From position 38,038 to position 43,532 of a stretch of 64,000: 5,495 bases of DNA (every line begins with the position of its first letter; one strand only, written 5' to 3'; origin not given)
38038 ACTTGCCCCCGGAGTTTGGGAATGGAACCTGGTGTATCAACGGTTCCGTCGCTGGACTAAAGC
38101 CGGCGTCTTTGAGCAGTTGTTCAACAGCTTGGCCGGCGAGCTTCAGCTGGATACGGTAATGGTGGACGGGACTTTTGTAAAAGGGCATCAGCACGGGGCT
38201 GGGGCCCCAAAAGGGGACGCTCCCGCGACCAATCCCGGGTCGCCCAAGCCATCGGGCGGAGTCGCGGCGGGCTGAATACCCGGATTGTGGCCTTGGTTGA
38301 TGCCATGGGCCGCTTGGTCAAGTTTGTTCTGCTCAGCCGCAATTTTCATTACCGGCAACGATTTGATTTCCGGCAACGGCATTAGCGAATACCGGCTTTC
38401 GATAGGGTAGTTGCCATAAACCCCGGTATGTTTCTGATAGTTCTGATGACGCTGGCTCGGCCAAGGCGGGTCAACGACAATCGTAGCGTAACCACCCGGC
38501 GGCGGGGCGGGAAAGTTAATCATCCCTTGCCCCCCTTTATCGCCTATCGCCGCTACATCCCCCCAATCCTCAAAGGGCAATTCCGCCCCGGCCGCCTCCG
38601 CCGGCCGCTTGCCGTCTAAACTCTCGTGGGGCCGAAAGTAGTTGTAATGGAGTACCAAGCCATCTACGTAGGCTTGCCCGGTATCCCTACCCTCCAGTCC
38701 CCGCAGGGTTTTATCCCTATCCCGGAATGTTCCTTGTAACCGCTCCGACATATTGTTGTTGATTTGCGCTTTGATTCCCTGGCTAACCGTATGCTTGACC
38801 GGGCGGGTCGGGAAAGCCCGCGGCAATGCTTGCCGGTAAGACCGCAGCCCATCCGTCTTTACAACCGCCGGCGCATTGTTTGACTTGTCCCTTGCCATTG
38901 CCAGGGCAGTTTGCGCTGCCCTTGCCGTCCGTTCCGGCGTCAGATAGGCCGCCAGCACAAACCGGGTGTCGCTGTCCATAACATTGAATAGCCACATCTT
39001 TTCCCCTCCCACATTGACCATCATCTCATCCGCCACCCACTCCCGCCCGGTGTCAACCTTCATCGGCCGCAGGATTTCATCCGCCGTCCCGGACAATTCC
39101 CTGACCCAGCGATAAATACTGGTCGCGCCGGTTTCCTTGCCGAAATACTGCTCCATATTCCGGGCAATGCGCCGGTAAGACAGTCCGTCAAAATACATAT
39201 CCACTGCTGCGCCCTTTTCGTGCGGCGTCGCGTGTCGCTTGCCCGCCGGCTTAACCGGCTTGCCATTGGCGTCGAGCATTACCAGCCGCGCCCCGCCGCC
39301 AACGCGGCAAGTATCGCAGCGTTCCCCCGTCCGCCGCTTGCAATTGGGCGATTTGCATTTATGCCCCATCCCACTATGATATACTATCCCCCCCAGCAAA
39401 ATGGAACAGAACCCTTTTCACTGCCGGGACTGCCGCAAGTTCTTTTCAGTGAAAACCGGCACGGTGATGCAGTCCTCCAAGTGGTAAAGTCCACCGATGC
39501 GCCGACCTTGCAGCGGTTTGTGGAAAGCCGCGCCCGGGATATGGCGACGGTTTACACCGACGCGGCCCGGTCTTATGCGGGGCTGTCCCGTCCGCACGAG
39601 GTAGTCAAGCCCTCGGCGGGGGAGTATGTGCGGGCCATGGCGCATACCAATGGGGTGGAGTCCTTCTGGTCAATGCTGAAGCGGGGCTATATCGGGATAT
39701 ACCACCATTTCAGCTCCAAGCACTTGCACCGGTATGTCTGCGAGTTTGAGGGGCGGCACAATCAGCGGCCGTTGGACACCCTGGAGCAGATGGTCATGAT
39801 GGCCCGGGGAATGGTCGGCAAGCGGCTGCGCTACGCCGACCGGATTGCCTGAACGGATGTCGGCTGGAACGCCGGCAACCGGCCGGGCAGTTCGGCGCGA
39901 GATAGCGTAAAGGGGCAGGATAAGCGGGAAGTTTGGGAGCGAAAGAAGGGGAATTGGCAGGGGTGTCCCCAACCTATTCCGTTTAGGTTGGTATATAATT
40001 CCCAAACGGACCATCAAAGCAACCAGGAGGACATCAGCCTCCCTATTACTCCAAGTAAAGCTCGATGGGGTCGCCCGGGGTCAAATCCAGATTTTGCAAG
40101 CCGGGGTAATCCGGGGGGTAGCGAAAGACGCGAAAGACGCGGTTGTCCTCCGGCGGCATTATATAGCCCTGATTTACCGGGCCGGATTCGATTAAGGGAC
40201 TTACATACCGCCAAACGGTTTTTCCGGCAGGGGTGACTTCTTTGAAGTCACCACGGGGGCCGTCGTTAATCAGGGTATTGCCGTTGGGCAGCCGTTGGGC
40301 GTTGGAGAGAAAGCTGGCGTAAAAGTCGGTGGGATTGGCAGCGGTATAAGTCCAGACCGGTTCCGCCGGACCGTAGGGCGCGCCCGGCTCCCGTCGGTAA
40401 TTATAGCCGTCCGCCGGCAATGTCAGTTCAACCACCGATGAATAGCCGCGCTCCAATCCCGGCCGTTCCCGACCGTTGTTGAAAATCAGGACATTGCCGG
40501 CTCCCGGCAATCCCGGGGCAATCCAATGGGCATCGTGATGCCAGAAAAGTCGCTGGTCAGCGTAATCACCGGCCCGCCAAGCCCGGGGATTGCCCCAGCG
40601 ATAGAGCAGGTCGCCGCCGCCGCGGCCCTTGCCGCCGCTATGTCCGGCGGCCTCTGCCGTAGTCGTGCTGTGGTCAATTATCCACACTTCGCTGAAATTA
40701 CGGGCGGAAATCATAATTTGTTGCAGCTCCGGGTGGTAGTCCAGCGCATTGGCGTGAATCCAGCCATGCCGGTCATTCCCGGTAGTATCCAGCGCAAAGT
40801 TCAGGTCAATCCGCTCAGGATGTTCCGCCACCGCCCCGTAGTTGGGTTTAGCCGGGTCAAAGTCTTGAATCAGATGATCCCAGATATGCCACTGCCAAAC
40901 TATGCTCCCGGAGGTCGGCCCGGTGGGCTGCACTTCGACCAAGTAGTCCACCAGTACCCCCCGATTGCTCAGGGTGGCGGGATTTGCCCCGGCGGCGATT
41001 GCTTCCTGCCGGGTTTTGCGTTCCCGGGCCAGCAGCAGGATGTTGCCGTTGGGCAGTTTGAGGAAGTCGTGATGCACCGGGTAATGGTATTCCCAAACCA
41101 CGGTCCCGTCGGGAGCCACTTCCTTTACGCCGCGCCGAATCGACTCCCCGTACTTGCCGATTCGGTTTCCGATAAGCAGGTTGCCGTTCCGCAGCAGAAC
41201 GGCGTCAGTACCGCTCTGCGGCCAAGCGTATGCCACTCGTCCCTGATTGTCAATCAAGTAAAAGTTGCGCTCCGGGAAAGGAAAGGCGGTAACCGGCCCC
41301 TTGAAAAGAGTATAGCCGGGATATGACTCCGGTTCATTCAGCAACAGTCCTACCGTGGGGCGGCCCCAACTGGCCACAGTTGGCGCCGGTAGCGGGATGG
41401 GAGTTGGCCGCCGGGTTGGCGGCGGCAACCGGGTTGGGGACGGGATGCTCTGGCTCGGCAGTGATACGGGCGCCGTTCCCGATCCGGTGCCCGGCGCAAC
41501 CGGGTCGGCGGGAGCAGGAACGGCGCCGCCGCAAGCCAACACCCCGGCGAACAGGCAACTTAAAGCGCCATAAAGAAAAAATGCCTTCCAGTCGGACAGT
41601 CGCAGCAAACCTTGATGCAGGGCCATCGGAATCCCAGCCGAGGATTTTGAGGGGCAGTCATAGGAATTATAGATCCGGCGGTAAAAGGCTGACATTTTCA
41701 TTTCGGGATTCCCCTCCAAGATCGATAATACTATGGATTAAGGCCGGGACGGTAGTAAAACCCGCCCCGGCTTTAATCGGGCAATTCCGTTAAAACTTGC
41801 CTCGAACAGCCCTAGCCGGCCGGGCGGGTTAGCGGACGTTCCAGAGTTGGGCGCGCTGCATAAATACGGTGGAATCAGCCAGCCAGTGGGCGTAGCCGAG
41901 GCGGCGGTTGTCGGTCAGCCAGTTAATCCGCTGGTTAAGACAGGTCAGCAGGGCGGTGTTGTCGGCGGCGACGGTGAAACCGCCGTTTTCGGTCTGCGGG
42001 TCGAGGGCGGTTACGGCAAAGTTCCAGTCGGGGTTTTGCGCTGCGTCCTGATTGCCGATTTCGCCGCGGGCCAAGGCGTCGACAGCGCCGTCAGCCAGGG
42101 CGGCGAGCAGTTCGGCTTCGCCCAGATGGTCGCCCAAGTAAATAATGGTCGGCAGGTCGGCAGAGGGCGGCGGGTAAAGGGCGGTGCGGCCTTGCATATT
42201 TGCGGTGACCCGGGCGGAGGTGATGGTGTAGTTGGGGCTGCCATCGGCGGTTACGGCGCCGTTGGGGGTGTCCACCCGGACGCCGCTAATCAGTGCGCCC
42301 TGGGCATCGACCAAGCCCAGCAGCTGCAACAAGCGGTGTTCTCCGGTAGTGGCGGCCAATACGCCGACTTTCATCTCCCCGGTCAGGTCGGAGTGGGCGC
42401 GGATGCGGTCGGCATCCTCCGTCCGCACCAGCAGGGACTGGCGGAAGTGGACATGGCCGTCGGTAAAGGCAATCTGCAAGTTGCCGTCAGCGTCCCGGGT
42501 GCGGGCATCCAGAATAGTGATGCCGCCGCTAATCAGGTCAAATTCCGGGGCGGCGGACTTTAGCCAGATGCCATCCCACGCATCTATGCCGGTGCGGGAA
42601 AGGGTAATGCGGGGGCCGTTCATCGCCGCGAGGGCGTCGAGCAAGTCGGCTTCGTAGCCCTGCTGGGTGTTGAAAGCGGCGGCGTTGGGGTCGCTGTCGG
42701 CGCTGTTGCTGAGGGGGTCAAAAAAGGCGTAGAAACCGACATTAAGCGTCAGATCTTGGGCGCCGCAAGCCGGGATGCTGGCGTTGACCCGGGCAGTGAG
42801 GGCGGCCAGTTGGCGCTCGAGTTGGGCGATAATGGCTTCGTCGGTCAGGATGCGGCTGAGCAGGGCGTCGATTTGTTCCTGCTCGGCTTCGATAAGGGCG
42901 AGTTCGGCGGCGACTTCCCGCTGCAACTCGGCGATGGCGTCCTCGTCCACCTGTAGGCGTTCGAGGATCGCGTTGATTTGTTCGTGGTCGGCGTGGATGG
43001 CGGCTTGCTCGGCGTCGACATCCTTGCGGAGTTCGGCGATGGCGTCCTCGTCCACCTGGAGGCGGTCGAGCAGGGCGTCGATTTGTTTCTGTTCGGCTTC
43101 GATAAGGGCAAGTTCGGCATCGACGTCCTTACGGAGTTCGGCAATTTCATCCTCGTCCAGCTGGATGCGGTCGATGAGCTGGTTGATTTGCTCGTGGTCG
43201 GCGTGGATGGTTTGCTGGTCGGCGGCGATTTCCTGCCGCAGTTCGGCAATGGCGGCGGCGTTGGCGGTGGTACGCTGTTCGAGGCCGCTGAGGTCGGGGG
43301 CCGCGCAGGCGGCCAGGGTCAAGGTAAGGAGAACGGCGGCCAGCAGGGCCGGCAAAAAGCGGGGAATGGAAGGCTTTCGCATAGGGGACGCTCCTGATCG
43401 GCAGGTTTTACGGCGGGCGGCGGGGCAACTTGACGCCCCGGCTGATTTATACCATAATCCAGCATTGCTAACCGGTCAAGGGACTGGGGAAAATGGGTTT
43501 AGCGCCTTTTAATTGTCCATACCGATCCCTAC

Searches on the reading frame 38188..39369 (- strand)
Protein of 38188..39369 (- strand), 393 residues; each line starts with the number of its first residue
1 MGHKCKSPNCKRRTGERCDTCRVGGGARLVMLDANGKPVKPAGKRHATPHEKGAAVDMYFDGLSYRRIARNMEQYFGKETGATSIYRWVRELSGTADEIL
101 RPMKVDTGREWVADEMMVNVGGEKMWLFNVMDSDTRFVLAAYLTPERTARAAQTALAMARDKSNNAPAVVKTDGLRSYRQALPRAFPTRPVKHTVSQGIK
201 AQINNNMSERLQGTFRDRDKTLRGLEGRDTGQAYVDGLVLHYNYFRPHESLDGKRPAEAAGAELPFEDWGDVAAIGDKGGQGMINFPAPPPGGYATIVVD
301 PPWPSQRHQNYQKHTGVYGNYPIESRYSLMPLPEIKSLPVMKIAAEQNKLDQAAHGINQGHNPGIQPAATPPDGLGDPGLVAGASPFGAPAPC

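Call 8: search_protein_families(library=ncbifam, proteins=[window:38188-39369:-], max_evalue=1)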
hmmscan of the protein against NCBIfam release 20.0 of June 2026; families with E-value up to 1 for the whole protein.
window:38188-39369:- (393 aa): 9 families
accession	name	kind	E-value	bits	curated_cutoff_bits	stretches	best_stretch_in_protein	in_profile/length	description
NF033587.1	transpos_IS6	equivalog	2.4e-35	122.1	125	1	45-246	4-202/202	IS6 family transposase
NF033516.0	transpos_IS3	equivalog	2.2e-10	40.3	160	1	108-259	216-368/369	IS3 family transposase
NF033577.2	transpos_IS481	equivalog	4.7e-10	39.5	224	1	107-259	128-283/284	IS481 family transposase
NF033558.1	transpos_IS1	equivalog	5.7e-08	32.9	100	1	45-204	38-183/199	IS1 family transposase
NF033517.1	transpos_IS66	equivalog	8.7e-06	25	180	1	54-180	95-217/387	IS66 family transposase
NF033543.2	transpos_IS256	equivalog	0.00027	20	150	1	50-191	63-211/338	IS256 family transposase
NF041731.2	transpos_ISH6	equivalog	0.0012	17.7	240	1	63-141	128-210/414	ISH6 family transposase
NF033550.5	transpos_ISL3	equivalog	0.11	11.5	180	1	113-188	129-200/370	ISL3 family transposase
NF033547.1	transpos_IS1595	equivalog_domain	0.13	12.1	75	1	142-215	112-189/215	IS1595 family transposase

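Call 9: search_protein_families(library=pfam, proteins=[window:38188-39369:-], max_evalue=1)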
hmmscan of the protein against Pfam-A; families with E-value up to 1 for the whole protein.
window:38188-39369:- (393 aa): 7 families
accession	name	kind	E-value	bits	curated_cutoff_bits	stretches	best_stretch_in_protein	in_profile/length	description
PF13610.12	DDE_Tnp_IS240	-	2.4e-14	54.1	27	1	110-242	3-133/139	DDE domain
PF13683.12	rve_3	-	1.5e-06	28.3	26.5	1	204-256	15-67/67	Integrase core domain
PF00665.32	rve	-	2.9e-05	24.7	32.6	1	110-179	7-79/102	Integrase core domain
PF12762.13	DDE_Tnp_IS1595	-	0.016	15.7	27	1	161-236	71-146/153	ISXO2-like transposase domain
PF10094.14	DUF2332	-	0.078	12.9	25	1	129-194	196-262/334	Uncharacterized protein conserved in bacteria (DUF2332)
PF05063.20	MT-A70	-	0.13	12.6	23.9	1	294-347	1-43/172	MT-A70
PF09394.16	Inhibitor_I42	-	0.14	12.9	27.2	1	83-145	17-76/91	Chagasin family peptidase inhibitor I42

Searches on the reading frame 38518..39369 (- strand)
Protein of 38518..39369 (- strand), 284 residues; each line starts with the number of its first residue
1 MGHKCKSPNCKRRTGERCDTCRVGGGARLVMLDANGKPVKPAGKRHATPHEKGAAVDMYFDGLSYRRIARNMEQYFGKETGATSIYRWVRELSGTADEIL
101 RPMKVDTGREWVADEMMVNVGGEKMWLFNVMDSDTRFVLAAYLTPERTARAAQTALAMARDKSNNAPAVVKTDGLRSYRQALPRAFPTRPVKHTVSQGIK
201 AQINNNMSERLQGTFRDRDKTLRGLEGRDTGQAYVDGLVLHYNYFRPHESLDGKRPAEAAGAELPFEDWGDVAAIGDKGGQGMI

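Call 70: find_homologous_proteins(query=window:38518-39369:-, max_evalue=1e-30)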
Query window:38518-39369:- (284 aa): 753 proteins with E <= 1e-30 among 4306 candidates; the best 120 are listed.
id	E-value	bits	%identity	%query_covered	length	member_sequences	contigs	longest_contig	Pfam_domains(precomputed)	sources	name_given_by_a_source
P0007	1.8e-165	567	88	98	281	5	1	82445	PF00665.33,PF13610.13,PF13683.13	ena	-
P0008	6.3e-165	566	86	99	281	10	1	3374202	PF00665.33,PF13610.13,PF13683.13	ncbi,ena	-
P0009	9.6e-162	555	86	99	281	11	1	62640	PF00665.33,PF13610.13,PF13683.13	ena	-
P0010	1.1e-158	545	84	98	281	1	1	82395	PF00665.33,PF13610.13,PF13683.13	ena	-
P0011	5.4e-157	540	83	99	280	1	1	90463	PF00665.33,PF13610.13,PF13683.13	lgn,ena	-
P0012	6.0e-154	530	82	97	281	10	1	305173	PF00665.33,PF13610.13,PF13683.13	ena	-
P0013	1.2e-152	525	80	97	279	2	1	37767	PF00665.33,PF13610.13,PF13683.13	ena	-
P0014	1.3e-151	522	80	99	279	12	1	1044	PF00665.33,PF13610.13,PF13683.13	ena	-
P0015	1.9e-150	518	80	99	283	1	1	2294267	PF13610.13,PF13683.13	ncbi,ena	-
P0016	7.6e-150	516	80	99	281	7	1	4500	PF00665.33,PF13610.13,PF13683.13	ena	-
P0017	1.0e-148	512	80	96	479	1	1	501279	PF13610.13,PF13683.13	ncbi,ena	-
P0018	1.6e-147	509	78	97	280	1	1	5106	PF00665.33,PF13610.13,PF13683.13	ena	-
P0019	1.6e-147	509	77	99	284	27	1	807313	PF00665.33,PF13610.13,PF13683.13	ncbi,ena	-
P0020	3.1e-147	508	79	97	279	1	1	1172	PF13610.13,PF13683.13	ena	-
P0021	9.8e-147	506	78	98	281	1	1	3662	PF13610.13,PF13683.13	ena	-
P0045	4.8e-131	455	78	88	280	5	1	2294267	PF00665.33,PF13610.13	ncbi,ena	-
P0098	3.8e-108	379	64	97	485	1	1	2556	PF05063.21,PF00665.33,PF13610.13,PF13683.13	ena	-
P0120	2.7e-102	360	62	96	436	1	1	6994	PF05063.21,PF00665.33,PF13610.13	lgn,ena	-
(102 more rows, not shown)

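Call 71: find_encoding_contigs(protein=P0015, flank=3000)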
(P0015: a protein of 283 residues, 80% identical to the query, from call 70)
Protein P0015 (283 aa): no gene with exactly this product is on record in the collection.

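Call 72: find_encoding_contigs(protein=P0045, flank=3000)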
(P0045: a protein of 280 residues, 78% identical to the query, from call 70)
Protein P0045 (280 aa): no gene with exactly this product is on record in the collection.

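Call 73: list_cluster_members(proteins=[P0015, P0045, P0098, P0120])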
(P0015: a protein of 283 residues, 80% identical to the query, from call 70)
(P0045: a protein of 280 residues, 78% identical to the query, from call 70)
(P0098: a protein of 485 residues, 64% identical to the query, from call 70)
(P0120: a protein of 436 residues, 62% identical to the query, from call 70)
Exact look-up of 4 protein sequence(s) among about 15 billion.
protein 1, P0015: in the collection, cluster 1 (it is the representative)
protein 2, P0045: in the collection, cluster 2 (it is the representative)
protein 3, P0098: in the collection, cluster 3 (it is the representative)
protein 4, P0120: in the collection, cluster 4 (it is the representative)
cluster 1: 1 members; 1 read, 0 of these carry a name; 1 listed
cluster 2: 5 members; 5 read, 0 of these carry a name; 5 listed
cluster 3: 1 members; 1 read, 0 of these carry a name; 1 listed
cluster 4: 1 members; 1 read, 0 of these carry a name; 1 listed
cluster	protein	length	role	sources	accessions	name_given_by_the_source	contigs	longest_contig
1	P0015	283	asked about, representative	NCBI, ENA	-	-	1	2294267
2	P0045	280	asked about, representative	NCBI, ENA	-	-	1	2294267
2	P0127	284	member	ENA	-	-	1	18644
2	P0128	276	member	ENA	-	-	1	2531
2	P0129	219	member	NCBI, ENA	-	-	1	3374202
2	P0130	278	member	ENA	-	-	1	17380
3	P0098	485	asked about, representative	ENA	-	-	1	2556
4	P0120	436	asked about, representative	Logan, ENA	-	-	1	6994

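Call 75: find_encoding_contigs(protein=P0007, flank=2500, max_places=4)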
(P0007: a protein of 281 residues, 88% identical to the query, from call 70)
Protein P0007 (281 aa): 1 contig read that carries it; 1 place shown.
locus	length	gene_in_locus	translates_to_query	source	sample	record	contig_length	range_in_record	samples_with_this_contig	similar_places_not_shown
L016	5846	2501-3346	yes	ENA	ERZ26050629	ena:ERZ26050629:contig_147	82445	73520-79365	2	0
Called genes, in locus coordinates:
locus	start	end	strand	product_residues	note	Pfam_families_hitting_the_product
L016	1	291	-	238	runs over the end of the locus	PF02254:TrkA_N, PF03446:NAD_binding_2, PF03721:UDPG_MGDP_dh_N (weak), PF03807:F420_oxidored (faint), PF02080:TrkA_C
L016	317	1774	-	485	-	PF02386:TrkH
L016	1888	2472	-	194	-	PF04471:Mrr_cat, PF22722:NA-iREase1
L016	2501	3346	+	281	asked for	PF00665:rve (weak), PF13610:DDE_Tnp_IS240, PF13683:rve_3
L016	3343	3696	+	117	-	-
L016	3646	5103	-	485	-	PF01555:N6_N4_Mtase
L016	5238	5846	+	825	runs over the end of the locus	PF00133:tRNA-synt_1, PF09334:tRNA-synt_1g, PF13603:tRNA-synt_1_2, PF00133:tRNA-synt_1, PF08264:Anticodon_1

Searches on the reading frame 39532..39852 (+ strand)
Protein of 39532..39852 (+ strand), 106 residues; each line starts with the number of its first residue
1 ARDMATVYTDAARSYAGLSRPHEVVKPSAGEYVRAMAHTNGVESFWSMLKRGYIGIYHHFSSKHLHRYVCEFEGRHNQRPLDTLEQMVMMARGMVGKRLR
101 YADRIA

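Call 9: search_protein_families(library=pfam, proteins=[window:39532-39852:+], max_evalue=1)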
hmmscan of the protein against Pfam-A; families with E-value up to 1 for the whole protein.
window:39532-39852:+ (106 aa): 1 family
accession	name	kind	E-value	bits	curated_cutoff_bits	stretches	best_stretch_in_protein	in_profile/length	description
PF12762.13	DDE_Tnp_IS1595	-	1.8e-18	67.4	27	1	5-77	78-153/153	ISXO2-like transposase domain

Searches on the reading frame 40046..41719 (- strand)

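Call 78: search_protein_families(library=pfam, proteins=[window:40046-41719:-], max_evalue=0.001)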
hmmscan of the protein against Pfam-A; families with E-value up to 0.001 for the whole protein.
window:40046-41719:- (557 aa): 2 families
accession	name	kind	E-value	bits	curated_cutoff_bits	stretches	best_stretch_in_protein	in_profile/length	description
PF05935.17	Arylsulfotrans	-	1.1e-20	74.5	24.2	1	151-492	28-337/374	Arylsulfotransferase (ASST)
PF14269.12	Arylsulfotran_2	-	0.00035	20.5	27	0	465-506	258-299/301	Arylsulfotransferase (ASST)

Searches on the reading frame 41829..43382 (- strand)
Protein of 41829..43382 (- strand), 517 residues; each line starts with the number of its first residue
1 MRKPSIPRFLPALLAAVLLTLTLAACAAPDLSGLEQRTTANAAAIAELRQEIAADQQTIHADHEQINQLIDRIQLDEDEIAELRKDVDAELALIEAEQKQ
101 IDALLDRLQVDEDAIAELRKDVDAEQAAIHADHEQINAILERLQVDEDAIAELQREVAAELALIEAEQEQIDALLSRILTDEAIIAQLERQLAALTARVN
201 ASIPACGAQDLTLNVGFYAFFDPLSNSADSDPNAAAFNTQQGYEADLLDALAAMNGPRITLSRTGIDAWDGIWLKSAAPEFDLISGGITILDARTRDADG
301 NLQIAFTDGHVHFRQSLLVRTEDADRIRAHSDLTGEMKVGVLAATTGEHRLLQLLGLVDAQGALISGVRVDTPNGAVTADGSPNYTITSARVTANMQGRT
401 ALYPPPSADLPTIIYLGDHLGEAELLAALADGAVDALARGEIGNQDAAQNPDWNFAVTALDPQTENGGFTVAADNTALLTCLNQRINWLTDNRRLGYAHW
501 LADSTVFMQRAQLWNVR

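Call 78: search_protein_families(library=pfam, proteins=[window:41829-43382:-], max_evalue=0.001)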
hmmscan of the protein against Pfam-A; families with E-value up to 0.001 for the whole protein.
window:41829-43382:- (517 aa): 2 families
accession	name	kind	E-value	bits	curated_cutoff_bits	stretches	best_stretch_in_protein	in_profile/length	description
PF00497.25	SBP_bac_3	-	3.2e-07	30.6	26.4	1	239-495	20-122/132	Bacterial extracellular solute-binding proteins, family 3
PF14106.11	DUF4279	-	5.7e-05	23.8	25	0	98-125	53-80/116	Domain of unknown function (DUF4279)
